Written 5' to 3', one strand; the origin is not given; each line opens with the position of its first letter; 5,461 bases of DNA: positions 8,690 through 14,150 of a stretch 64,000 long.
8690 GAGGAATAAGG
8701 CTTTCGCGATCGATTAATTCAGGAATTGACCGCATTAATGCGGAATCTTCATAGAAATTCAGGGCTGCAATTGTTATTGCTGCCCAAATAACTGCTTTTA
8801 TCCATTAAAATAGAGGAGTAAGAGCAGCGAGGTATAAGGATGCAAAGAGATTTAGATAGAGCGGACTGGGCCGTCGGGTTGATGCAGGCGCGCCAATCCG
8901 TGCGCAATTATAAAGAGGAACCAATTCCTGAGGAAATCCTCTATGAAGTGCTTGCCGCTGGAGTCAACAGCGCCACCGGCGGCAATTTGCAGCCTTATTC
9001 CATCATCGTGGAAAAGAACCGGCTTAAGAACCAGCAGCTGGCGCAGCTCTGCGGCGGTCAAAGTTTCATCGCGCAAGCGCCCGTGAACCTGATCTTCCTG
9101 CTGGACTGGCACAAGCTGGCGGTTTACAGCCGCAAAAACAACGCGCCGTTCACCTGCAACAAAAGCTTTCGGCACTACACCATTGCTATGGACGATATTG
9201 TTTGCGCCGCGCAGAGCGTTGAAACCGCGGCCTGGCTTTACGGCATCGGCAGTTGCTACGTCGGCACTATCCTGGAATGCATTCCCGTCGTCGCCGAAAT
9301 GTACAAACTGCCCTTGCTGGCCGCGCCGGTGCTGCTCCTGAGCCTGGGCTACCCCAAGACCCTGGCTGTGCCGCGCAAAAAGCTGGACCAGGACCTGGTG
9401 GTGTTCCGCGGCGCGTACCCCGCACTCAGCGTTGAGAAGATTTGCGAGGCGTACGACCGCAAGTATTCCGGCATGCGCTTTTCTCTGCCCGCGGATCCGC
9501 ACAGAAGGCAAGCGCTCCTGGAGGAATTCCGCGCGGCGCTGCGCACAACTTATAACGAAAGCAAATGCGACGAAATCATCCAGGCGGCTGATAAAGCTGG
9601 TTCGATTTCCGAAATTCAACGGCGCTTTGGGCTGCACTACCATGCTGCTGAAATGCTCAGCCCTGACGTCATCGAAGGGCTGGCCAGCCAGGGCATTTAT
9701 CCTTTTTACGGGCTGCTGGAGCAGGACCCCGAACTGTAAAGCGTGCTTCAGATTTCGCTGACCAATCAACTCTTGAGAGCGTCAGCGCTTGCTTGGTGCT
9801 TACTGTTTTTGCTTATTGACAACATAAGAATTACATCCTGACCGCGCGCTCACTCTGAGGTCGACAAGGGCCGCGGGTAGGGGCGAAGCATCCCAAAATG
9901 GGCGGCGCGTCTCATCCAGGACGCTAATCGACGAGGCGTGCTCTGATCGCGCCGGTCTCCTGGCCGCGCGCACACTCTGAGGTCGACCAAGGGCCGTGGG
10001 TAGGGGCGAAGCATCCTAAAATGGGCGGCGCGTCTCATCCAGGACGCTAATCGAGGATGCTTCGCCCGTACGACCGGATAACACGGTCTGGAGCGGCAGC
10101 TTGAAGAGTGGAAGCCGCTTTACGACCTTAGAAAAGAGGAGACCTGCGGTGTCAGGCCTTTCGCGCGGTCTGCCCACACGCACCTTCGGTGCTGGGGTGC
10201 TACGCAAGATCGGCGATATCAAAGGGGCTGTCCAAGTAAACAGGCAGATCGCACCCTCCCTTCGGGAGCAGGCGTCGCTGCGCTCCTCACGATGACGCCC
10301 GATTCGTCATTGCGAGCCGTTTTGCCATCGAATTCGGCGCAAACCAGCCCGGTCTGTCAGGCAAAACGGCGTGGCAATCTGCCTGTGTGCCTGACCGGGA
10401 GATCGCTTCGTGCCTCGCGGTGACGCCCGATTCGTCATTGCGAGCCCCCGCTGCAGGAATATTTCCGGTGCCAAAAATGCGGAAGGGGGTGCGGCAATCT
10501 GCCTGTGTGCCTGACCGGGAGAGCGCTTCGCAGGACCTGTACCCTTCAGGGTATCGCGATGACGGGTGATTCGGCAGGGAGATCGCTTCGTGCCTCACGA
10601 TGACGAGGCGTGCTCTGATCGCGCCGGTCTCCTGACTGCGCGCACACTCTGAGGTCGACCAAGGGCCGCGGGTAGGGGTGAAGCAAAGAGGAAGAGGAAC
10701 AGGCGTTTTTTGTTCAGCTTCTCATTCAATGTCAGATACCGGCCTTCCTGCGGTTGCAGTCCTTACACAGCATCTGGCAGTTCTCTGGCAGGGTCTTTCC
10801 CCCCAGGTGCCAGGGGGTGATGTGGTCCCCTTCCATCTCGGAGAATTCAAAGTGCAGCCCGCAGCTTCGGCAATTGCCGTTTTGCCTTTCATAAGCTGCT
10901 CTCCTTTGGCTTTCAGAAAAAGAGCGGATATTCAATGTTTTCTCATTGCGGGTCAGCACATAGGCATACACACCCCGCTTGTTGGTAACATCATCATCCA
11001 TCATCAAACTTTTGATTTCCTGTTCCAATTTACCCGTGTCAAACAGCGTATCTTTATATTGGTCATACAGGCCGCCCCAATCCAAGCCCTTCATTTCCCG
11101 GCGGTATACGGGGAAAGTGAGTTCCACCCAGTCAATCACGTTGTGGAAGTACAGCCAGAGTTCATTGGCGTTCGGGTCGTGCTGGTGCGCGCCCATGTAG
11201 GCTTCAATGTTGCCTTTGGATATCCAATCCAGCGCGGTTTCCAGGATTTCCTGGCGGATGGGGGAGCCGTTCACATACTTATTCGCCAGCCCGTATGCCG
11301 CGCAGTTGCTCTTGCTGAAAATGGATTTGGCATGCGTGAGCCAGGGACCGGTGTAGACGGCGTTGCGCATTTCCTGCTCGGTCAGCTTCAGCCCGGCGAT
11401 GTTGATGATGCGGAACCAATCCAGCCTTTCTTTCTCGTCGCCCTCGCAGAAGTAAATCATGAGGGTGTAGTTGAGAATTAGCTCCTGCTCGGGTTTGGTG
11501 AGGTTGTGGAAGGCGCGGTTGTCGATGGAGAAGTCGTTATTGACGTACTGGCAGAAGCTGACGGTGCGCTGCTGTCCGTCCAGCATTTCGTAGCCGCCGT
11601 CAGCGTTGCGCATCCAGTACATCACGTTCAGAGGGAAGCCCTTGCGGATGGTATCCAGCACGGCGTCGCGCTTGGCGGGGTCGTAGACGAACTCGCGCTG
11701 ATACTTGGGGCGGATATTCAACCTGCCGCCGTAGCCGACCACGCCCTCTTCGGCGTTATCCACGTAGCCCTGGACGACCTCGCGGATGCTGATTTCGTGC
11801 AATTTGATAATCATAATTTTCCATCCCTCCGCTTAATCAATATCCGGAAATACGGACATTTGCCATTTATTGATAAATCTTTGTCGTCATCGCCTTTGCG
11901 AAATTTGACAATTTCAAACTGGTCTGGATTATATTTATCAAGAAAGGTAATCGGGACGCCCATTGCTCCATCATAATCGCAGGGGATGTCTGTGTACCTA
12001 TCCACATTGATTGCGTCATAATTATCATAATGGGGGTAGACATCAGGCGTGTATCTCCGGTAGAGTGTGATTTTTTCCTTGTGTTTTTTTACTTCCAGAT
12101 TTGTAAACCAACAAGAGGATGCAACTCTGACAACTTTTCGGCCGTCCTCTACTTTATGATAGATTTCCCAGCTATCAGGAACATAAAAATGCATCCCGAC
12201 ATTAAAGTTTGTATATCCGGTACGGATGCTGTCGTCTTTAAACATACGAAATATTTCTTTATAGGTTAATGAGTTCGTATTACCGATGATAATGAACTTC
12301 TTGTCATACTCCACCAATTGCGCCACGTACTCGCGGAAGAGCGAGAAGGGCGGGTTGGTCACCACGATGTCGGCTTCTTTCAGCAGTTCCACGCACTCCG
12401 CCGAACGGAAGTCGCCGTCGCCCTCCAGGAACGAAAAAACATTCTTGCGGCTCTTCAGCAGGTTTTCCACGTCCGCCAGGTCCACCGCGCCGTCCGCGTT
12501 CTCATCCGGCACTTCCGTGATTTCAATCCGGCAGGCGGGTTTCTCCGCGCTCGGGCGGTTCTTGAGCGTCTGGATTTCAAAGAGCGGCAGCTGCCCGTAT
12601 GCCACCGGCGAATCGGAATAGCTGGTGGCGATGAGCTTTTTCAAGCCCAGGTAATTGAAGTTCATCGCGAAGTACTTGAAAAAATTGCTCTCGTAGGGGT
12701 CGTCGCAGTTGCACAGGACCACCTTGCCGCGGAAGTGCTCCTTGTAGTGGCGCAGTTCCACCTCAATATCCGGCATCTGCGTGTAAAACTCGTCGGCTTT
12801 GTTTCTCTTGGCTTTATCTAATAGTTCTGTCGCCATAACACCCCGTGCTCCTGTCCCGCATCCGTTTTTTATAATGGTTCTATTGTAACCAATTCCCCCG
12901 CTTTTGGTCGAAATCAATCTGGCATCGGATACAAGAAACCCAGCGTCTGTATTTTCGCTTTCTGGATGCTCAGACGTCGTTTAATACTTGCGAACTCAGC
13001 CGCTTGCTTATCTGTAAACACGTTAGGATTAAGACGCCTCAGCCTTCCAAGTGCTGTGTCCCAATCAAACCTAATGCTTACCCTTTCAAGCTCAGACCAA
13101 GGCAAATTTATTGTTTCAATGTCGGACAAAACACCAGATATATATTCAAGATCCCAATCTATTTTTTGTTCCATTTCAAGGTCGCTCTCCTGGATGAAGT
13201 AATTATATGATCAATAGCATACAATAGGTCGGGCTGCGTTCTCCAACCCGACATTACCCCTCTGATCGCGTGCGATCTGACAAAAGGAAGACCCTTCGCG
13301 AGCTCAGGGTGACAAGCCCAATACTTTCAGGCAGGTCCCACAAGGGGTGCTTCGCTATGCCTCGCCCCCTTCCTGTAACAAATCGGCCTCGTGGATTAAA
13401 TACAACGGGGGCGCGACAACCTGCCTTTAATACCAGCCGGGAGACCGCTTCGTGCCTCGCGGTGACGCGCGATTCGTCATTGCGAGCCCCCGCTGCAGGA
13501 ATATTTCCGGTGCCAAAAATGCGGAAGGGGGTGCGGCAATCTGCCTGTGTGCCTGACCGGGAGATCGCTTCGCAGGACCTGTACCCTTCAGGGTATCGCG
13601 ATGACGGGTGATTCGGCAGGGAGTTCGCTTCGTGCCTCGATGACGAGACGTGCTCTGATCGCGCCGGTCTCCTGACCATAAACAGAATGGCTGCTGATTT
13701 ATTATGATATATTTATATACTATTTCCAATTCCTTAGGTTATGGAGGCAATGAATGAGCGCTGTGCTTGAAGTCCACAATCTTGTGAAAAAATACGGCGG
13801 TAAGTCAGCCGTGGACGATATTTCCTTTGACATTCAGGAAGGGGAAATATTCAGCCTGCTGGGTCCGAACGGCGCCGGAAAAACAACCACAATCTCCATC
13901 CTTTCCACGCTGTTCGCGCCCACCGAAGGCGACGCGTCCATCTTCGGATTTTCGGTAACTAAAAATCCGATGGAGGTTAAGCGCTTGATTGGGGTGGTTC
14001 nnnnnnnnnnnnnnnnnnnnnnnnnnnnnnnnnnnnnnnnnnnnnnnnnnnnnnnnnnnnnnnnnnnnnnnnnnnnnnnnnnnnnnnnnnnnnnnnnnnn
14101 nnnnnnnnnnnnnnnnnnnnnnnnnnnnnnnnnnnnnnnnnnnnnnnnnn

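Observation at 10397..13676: Three-gene methyltransferase / DUF262-HNH cassette bracketed by about 240-bp direct repeats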

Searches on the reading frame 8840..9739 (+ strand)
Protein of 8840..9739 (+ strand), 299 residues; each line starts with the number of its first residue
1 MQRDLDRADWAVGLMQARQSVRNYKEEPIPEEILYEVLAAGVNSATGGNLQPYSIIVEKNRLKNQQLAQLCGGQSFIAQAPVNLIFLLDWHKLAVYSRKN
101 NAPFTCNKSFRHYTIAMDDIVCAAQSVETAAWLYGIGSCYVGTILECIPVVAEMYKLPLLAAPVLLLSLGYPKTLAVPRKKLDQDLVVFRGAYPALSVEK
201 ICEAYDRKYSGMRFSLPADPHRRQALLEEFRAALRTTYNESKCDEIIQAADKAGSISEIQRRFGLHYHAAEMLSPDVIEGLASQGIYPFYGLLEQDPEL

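Call 26: find_encoding_contigs(protein=window:8840-9739:+, flank=8000, max_places=10)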
Protein window:8840-9739:+ (299 aa): 12 contigs read that carry it; 7 places shown.
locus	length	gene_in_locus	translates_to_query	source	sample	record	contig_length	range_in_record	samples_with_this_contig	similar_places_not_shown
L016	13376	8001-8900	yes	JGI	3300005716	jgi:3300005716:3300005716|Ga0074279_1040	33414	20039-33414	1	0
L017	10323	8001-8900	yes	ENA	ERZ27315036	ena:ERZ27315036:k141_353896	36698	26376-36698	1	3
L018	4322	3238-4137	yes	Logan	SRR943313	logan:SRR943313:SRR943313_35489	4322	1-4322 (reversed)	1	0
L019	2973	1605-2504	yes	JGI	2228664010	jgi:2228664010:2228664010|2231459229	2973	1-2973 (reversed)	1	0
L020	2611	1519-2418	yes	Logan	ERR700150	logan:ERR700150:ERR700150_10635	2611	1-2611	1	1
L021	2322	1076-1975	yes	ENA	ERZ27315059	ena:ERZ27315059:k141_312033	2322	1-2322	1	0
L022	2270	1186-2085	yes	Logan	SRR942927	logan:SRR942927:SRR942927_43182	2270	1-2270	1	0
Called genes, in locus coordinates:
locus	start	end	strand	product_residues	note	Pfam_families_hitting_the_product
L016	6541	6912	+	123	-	-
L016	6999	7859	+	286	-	PF04018:VCA0040-like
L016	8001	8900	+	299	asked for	PF00881:Nitroreductase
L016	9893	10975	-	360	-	PF03235:GmrSD_N, PF01844:HNH, PF14279:HNH_5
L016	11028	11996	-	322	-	PF13651:EcoRI_methylase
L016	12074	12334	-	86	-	-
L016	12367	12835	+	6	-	-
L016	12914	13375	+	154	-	?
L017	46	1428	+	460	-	PF00875:DNA_photolyase, PF03441:FAD_binding_7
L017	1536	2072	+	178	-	PF03551:PadR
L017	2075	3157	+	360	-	PF01497:Peripla_BP_2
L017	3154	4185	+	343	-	PF01032:FecCD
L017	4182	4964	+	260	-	PF00005:ABC_tran, PF02463:SMC_N (faint), PF13175:AAA_15 (faint), PF13304:AAA_21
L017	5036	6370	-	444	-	PF21349:RUBY_RBDX, PF13738:Pyr_redox_3 (faint), PF01262:AlaDh_PNT_C (faint), PF01134:GIDA (faint), PF01266:DAO (faint), PF07992:Pyr_redox_2, PF00070:Pyr_redox, PF18267:Rubredoxin_C, +2 more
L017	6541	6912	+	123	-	-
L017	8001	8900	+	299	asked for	PF00881:Nitroreductase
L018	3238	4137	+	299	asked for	PF00881:Nitroreductase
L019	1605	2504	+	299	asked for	PF00881:Nitroreductase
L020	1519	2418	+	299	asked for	PF00881:Nitroreductase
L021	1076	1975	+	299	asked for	PF00881:Nitroreductase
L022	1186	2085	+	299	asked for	PF00881:Nitroreductase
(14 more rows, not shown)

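Call 28: find_related_loci(query=window:8840-9739:+, collection=genome_contigs, flank=10000)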
Query window:8840-9739:+ (299 aa) in genome_contigs; peptide patterns used: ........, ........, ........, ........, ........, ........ (x = any residue, [..] = any of these).
43 stretches matched a pattern; 19 encode a relative of the query (tblastn E <= 1e-3); 19 distinct loci.
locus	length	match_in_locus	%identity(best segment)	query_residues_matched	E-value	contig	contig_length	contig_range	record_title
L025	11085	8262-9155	93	1-298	0e+0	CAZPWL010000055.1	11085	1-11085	MAG TPA_asm: uncultured Anaerolineaceae bacterium isolate SRP192927_co7_611 genome assembly, contig: NODE_11999_length_1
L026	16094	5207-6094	92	1-296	0e+0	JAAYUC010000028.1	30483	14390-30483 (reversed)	MAG: Chloroflexota bacterium isolate AS27yjCOA_130 81240_AS27, whole genome shotgun sequence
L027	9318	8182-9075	91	1-298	0e+0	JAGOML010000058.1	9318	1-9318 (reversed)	MAG: Anaerolineaceae bacterium isolate Go_SlDig_bin_13 Go_SlDig_22916_length_9318_cov_25.250789, whole genome shotgun se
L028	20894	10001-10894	89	1-298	0e+0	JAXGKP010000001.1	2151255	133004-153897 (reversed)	MAG: Anaerolineaceae bacterium isolate AnMBR.bin189 bin189_1, whole genome shotgun sequence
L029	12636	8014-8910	88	1-299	0e+0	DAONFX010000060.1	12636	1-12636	MAG TPA_asm: Anaerolineaceae bacterium isolate AMR_MDS_3832 NODE_5547_length_12636_cov_5.701773, whole genome shotgun se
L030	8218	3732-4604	87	1-298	0e+0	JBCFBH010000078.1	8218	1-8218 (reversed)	MAG: Anaerolineaceae bacterium isolate metabat2.bin.15 NODE_1577_length_8218_cov_2.480425, whole genome shotgun sequence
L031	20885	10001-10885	77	1-295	4e-161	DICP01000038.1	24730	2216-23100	MAG TPA_asm: Candidatus Mesolinea sp. UBA5823 UBA5823_contig_3485, whole genome shotgun sequence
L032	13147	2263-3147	76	1-295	2e-160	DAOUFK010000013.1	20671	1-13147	MAG TPA_asm: Candidatus Mesolinea sp. isolate R103_9 k99_445138, whole genome shotgun sequence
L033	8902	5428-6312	76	1-295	4e-160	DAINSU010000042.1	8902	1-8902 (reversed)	MAG TPA_asm: Anaerolineaceae bacterium isolate CTOTU1856 NODE_1612_length_8902_cov_27.416412, whole genome shotgun seque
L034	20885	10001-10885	75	1-295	1e-157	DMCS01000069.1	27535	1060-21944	MAG TPA_asm: Candidatus Mesolinea sp. isolate UBA7927 contig_1977, whole genome shotgun sequence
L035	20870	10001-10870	68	1-290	2e-144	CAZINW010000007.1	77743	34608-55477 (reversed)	MAG TPA_asm: uncultured Anaerolineaceae bacterium isolate binchicken_co257_196 genome assembly, contig: NODE_584_length_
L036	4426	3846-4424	78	1-193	5e-106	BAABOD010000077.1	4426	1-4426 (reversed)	MAG: Anaerolineaceae bacterium CANAV_udea05 DNA, sequence077, whole genome shotgun sequence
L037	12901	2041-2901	49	11-298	7e-94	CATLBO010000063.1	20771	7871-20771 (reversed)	MAG TPA_asm: uncultured Hungatella sp. isolate MGG05667_1680015442 genome assembly, contig: ERR3199558_2268, whole genom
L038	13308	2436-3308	48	7-298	2e-91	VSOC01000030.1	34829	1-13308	MAG: Lachnospiraceae bacterium isolate S9743_S8_spades_bin.10 S9743_S8_bin.10_contig_30, whole genome shotgun sequence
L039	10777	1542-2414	48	7-298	8e-91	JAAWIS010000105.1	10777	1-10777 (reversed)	MAG: Lachnospiraceae bacterium isolate ABMPRH_190_1 SL341415_scaffold_12682, whole genome shotgun sequence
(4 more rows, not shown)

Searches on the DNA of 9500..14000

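Call 67: search_rna_families(source=window, start=9500, end=14000, threshold=evalue, max_evalue=1)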
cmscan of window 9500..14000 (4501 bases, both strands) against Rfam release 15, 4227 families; matches with E-value up to 1: 1.
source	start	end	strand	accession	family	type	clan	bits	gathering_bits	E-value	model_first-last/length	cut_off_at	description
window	13862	13940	+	RF02202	UCA1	Gene; lncRNA;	-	21.3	80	0.066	1-75/75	no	Urothelial cancer associated 1 conserved region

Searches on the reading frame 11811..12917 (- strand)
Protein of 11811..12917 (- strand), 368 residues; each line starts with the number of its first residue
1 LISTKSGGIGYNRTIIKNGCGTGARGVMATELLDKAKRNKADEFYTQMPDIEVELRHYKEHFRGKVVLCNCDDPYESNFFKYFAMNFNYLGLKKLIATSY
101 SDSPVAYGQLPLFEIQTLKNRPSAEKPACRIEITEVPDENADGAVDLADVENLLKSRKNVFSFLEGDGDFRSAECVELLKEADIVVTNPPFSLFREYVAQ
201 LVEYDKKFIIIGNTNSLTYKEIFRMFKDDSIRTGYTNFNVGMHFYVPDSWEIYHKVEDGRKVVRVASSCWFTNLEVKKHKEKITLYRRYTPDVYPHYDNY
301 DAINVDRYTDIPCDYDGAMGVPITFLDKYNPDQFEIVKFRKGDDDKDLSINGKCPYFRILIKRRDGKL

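Call 6: search_protein_families(library=pfam, proteins=[window:11811-12917:-], max_evalue=0.1)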
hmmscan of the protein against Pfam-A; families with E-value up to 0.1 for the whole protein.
window:11811-12917:- (368 aa): 2 families
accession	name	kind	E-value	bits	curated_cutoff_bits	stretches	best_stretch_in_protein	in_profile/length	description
PF13651.11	EcoRI_methylase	-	1.3e-134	449.3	26.4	1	33-345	2-306/345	Adenine-specific methyltransferase EcoRI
PF05175.20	MTS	-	0.082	13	23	0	166-193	80-110/170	Methyltransferase small domain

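Call 7: search_protein_families(library=padloc, proteins=[window:11811-12917:-], max_evalue=0.1)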
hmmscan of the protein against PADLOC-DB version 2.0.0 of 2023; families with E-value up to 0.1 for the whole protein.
window:11811-12917:- (368 aa): 1 family
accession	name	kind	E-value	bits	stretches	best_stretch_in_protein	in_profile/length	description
PDLC03297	MTase_II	-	4.2e-124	412.3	1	30-364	7-328/332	Type II methyltransferase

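Call 8: search_protein_families(library=ncbifam, proteins=[window:11811-12917:-], max_evalue=0.1)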
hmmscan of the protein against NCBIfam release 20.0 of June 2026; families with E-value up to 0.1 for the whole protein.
window:11811-12917:- (368 aa): 1 family
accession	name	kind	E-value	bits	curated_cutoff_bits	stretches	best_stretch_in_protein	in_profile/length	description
NF009825.0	PRK13302.1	equivalog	0.014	14.9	253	1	174-226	60-112/271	aspartate dehydrogenase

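Call 14: search_solved_structures(query=window:11811-12917:-, max_evalue=1)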
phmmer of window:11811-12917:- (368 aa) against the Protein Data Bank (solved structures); distinct sequences matched with E-value up to 1: 1.
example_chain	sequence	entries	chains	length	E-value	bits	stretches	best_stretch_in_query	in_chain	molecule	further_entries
4qud_A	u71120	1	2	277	0.73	11.9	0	148-233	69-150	Caspase-3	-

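Call 100: search_protein_families(library=phrogs, proteins=[window:11811-12836:-], max_evalue=0.01)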
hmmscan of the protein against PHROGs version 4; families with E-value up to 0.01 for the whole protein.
window:11811-12836:- (341 aa): 1 family
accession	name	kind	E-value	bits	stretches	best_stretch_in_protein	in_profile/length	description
phrog_799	-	other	1e-07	32.5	1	139-201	271-332/458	DNA methyltransferase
